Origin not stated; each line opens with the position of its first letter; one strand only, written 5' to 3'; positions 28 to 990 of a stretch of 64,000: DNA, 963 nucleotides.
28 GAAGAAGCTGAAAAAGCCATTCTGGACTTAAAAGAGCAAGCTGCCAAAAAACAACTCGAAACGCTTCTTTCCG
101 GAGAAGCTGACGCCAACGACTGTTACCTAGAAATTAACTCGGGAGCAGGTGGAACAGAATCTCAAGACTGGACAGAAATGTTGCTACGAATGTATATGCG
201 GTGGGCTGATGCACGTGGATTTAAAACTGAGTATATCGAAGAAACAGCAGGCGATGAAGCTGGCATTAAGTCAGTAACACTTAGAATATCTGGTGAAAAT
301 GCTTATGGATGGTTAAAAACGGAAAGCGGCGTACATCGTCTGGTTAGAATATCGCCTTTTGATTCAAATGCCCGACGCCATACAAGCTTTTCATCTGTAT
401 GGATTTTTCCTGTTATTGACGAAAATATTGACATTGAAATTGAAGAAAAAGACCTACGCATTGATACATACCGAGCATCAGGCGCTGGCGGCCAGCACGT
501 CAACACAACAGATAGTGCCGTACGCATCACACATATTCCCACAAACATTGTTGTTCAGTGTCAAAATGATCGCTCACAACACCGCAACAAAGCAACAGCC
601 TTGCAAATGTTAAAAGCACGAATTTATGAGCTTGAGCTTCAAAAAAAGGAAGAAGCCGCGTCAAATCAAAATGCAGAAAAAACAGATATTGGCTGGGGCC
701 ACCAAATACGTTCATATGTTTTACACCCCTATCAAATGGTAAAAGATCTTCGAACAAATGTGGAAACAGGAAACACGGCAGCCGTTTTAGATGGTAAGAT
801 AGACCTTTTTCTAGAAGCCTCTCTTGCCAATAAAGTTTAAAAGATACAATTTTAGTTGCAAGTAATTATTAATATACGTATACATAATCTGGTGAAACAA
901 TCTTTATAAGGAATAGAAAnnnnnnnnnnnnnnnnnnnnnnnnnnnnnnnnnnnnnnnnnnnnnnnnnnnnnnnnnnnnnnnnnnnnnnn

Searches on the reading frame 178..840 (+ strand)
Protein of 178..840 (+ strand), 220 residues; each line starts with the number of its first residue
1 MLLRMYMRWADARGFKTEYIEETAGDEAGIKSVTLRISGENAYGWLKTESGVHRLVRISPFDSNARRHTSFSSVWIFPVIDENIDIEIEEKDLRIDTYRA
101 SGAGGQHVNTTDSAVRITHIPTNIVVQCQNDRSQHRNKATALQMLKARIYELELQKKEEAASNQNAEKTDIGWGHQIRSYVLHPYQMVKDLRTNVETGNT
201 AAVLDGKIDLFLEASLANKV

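Call 78: search_protein_families(library=pfam, proteins=[window:178-840:+], max_evalue=0.0001)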
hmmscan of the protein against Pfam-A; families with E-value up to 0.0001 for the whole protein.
window:178-840:+ (220 aa): 2 families
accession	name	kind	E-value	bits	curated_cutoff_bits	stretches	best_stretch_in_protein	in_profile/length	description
PF00472.26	RF-1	-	2.7e-46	156.7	35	1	82-192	1-116/116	RF-1 domain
PF03462.23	PCRF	-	1.1e-30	107.4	24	1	1-74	121-194/194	PCRF domain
